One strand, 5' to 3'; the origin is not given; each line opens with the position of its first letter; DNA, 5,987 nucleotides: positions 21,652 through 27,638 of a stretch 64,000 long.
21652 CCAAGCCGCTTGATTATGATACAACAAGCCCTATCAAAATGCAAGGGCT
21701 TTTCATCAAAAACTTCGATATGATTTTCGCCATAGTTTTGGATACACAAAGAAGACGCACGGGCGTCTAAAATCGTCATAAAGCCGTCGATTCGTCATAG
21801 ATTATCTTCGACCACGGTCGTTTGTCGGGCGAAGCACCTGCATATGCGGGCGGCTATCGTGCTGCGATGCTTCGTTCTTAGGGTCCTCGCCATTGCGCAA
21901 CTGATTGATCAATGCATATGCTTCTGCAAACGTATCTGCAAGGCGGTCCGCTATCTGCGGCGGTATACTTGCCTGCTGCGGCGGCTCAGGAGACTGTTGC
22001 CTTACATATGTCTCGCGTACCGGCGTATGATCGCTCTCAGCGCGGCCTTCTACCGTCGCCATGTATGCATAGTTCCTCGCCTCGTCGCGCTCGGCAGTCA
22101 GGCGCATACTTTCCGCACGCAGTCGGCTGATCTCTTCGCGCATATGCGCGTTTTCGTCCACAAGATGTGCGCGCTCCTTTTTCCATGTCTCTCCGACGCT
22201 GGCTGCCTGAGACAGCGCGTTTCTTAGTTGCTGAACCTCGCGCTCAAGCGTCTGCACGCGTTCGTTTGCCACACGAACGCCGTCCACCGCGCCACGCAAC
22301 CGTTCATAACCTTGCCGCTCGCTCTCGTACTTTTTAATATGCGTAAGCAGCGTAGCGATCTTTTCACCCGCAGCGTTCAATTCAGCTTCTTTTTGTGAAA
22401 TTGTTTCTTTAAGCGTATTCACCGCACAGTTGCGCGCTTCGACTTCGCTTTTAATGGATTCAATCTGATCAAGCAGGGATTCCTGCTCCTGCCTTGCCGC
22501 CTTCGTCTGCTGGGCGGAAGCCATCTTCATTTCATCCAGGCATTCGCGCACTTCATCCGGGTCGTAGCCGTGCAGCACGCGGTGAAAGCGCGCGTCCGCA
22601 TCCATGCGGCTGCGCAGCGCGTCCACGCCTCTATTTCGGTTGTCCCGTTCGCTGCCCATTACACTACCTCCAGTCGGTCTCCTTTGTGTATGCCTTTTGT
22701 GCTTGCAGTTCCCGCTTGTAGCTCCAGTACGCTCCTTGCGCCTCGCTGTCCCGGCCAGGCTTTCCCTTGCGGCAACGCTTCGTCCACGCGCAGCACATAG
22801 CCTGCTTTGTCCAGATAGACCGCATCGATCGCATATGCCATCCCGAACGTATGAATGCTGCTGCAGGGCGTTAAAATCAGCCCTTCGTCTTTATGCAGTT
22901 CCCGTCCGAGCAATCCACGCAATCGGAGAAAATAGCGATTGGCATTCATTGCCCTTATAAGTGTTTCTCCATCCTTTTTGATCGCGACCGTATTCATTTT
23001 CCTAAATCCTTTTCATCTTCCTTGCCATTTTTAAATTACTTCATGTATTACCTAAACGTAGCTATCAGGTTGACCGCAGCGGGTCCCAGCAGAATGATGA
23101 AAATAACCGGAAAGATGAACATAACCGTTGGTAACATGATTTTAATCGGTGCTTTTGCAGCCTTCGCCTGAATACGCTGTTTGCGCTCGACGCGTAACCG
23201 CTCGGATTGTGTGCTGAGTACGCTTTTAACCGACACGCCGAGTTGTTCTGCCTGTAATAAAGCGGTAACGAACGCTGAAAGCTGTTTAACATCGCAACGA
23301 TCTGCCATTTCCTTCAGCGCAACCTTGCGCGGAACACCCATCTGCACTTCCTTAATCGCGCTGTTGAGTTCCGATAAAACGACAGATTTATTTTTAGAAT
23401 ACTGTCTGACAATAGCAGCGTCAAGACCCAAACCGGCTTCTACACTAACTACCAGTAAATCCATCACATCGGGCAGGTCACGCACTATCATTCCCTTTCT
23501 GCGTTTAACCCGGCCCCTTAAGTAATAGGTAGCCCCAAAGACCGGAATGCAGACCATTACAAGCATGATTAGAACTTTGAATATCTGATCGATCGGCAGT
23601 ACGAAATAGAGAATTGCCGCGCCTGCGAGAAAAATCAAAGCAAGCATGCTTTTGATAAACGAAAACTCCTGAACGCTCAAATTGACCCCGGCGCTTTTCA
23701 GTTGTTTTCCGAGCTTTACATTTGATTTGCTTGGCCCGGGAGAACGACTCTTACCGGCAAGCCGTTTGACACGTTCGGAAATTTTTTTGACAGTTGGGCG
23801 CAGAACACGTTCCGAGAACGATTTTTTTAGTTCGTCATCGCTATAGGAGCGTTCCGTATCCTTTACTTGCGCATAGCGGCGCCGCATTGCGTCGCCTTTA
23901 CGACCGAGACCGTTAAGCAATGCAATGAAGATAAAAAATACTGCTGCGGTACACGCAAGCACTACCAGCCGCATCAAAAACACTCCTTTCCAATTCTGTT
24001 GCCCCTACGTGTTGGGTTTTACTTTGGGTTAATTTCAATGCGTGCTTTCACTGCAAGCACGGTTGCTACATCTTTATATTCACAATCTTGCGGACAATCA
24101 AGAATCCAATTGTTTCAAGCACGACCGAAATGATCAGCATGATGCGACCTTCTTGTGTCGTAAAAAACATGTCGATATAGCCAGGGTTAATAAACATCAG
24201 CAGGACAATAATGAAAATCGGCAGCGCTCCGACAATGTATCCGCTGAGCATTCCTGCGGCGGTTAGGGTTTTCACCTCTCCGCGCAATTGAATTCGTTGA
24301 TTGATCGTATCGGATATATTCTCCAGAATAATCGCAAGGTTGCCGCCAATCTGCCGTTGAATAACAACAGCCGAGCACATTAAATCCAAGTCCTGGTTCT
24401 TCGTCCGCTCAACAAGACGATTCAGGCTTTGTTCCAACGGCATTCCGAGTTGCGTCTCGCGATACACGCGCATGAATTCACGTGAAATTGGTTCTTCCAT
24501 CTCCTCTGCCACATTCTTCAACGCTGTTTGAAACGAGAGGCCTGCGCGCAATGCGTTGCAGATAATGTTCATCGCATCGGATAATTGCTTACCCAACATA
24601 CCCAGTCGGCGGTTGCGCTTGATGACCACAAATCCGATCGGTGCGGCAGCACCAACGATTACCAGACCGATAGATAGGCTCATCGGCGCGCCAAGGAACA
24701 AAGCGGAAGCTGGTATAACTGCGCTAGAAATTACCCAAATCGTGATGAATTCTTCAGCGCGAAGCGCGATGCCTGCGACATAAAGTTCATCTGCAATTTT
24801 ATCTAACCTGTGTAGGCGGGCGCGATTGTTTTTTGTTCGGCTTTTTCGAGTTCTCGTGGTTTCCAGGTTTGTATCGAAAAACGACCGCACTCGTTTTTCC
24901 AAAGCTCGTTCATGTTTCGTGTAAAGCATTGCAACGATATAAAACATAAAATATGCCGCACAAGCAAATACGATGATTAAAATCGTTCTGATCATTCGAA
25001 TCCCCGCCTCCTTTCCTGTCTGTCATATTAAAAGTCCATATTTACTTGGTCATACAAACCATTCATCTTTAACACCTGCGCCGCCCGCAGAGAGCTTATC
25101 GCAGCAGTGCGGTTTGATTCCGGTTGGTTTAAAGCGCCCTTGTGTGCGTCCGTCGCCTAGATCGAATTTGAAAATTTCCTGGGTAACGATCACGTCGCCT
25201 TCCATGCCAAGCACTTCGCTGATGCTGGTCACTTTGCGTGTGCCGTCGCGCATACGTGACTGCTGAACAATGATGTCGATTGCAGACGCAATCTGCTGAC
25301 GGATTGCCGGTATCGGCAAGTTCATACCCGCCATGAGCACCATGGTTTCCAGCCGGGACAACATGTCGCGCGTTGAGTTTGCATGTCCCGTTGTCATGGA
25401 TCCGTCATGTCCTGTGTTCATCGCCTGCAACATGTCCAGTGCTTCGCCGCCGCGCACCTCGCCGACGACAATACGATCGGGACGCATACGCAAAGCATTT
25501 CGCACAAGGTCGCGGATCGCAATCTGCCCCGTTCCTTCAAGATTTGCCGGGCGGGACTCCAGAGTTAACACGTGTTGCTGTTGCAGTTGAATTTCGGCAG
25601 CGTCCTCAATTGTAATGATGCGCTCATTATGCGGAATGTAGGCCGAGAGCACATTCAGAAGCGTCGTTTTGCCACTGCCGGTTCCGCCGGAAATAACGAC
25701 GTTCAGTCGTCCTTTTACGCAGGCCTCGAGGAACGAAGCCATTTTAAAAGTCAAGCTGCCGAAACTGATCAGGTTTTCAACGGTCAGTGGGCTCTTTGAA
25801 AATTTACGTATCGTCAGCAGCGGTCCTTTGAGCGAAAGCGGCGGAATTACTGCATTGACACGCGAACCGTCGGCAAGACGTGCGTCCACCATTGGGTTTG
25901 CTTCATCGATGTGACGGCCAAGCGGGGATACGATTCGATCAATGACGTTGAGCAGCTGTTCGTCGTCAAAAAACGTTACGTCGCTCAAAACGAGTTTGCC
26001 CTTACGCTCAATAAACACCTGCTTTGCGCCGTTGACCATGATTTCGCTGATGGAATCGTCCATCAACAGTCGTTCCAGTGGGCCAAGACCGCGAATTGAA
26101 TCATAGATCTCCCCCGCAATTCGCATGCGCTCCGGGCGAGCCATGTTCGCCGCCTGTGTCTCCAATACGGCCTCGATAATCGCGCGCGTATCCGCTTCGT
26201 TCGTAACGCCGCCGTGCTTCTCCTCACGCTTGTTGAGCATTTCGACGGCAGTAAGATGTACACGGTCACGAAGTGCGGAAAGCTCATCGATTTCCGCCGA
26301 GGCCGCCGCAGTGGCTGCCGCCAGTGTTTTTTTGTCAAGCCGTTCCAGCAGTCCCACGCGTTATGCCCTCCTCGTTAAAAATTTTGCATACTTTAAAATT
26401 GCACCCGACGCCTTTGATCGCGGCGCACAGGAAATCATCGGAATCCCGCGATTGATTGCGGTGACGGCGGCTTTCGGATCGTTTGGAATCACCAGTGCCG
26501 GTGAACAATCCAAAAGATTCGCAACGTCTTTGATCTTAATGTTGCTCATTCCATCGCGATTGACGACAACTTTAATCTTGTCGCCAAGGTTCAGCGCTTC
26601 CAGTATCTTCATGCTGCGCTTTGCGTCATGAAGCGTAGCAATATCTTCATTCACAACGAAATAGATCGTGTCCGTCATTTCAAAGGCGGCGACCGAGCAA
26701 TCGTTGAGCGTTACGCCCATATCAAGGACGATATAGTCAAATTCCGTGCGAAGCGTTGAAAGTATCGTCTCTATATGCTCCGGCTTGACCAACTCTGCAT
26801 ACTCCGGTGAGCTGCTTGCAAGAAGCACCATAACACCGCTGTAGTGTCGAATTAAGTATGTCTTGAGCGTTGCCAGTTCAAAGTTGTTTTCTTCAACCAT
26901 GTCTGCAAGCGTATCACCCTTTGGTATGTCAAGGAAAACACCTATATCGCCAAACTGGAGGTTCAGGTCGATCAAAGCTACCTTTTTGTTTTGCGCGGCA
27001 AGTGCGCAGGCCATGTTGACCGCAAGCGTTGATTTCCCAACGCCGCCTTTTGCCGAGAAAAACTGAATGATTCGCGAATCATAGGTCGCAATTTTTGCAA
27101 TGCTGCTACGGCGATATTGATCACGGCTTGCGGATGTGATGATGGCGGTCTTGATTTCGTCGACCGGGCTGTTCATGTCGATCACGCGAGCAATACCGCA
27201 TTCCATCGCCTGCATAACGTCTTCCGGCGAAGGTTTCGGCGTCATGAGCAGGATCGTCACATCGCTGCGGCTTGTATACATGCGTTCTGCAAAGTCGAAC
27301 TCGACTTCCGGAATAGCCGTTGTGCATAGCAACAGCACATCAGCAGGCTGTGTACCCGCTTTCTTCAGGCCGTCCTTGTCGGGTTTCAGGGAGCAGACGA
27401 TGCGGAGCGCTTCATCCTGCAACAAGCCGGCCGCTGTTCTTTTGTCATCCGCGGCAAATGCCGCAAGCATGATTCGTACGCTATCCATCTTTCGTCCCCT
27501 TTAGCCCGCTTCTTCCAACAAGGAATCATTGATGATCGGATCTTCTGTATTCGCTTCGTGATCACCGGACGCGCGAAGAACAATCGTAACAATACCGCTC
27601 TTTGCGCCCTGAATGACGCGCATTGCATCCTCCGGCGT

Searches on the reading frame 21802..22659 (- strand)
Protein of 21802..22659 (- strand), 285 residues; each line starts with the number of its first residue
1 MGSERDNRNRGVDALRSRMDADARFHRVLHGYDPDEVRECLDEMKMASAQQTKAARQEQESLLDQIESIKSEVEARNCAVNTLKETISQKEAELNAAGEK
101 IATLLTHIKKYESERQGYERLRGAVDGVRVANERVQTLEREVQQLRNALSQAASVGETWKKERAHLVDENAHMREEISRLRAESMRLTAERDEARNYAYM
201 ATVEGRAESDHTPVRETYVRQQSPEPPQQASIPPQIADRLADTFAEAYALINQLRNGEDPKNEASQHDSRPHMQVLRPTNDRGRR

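Call 6: search_protein_families(library=pfam, proteins=[window:21802-22659:-], max_evalue=0.01)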
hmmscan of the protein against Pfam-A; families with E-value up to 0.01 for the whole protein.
window:21802-22659:- (285 aa): 9 families
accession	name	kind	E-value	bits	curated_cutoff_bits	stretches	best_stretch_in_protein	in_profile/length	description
PF05103.18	DivIVA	-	2.5e-05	24.7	28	1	23-149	9-130/131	DivIVA protein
PF05667.16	CCDC22_CC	-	4.3e-05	23.3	39.2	1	43-193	197-335/477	CCDC22 protein coiled-coil region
PF10174.14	Cast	-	5.5e-05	22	29.1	1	37-181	249-386/766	RIM-binding protein of the cytomatrix active zone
PF10473.14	CENP-F_leu_zip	-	0.00024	21.6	34.5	1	132-193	23-84/140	Leucine-rich repeats of kinetochore protein Cenp-F/LEK1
PF06005.17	ZapB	-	0.0011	19.9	31.5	0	165-195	15-45/71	Cell division protein ZapB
PF08467.15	Luteo_P1-P2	-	0.0011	18.8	27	1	51-108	223-280/339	Luteovirus RNA polymerase P1-P2/replicase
PF25450.1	Rab11-FIP3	-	0.0057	17.4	31.9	0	129-169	57-97/125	Rab11-FIP3-like domain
PF02403.27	Seryl_tRNA_N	-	0.0075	16.9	28.2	0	133-193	36-99/108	Seryl-tRNA synthetase N-terminal domain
PF06419.17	COG6_N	-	0.0079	16.8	27.4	0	57-119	26-88/114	Conserved oligomeric complex COG6, N-terminal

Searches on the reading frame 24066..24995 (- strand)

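Call 5: search_protein_families(library=pfam, proteins=[window:24066-24995:-], max_evalue=0.01)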
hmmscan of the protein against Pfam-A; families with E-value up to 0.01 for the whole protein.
window:24066-24995:- (309 aa): 2 families
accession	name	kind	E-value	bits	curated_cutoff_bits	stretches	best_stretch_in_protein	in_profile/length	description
PF00482.28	T2SSF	-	2.4e-20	73.2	25.2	1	147-267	7-124/125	Type II secretion system (T2SS), protein F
PF02268.21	TFIIA_gamma_N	-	0.0082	16.6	33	0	177-198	4-25/47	Transcription initiation factor IIA, gamma subunit, helical domain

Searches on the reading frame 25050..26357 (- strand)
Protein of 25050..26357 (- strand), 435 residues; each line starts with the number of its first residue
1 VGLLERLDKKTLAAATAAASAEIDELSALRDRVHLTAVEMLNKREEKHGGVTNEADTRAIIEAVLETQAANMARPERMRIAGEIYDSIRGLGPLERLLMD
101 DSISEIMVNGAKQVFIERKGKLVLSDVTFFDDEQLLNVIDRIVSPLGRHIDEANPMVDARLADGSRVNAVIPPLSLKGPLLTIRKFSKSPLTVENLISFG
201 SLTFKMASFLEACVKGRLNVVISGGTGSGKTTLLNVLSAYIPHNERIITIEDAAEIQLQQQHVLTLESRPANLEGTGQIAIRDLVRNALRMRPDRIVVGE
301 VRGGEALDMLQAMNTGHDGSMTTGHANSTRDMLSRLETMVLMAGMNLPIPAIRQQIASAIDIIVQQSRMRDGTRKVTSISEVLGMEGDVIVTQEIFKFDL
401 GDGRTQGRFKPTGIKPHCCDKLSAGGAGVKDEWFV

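Call 5: search_protein_families(library=pfam, proteins=[window:25050-26357:-], max_evalue=0.01)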
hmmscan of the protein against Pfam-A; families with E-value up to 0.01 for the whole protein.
window:25050-26357:- (435 aa): 7 families
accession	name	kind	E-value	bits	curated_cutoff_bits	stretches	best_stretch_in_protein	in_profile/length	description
PF00437.27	T2SSE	-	1.5e-66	225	24.9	1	90-370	4-279/370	Type II/IV secretion system protein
PF13521.12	AAA_28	-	0.00016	22.4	27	1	220-264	2-42/164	AAA domain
PF00005.33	ABC_tran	-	0.00036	21.6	25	1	219-262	13-60/137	ABC transporter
PF13191.12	AAA_16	-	0.00044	21.2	32.6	1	207-256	13-63/167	AAA ATPase domain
PF20720.3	nSTAND3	-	0.0011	19.1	27.2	1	219-257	19-58/155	Novel STAND NTPase 3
PF02492.25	cobW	-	0.0047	17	20.7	0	220-263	3-47/180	CobW/HypB/UreG, nucleotide-binding domain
PF13476.12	AAA_23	-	0.0048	18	27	1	191-237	2-39/201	AAA domain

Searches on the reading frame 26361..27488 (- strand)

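Call 5: search_protein_families(library=pfam, proteins=[window:26361-27488:-], max_evalue=0.01)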
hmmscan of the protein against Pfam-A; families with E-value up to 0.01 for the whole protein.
window:26361-27488:- (375 aa): 10 families
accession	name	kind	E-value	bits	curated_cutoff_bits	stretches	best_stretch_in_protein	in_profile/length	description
PF13614.12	AAA_31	-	7.1e-16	59.1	27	1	139-287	2-155/177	AAA domain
PF10609.15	ParA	-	4.2e-14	53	27.1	1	139-310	4-173/246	NUBPL iron-transfer P-loop NTPase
PF01656.29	CbiA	-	7.5e-13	49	25.4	1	143-338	3-113/125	CobQ/CobB/MinD/ParA nucleotide binding domain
PF09140.17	MipZ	-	7.5e-09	35.7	20.7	1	140-281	2-131/262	ATPase MipZ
PF02374.21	ArsA_ATPase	-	5.6e-06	26.2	24.3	1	143-173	5-35/305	Anion-transporting ATPase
PF06564.18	CBP_BcsQ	-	1.3e-05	25.3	21.3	1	146-368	9-230/234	Cellulose biosynthesis protein BcsQ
PF00142.24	Fer4_NifH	-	3.6e-05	23.8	25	1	146-345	7-219/271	4Fe-4S iron sulfur cluster binding proteins, NifH/frxC family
PF00072.30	Response_reg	-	0.00022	21.8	30.2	1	20-116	15-110/111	Response regulator receiver domain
PF04665.18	Pox_A32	-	0.00067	19.6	22.8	1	207-307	32-129/242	Poxvirus A32 protein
PF07015.17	VirC1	-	0.0059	16.4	24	0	140-174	3-37/231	VirC1 protein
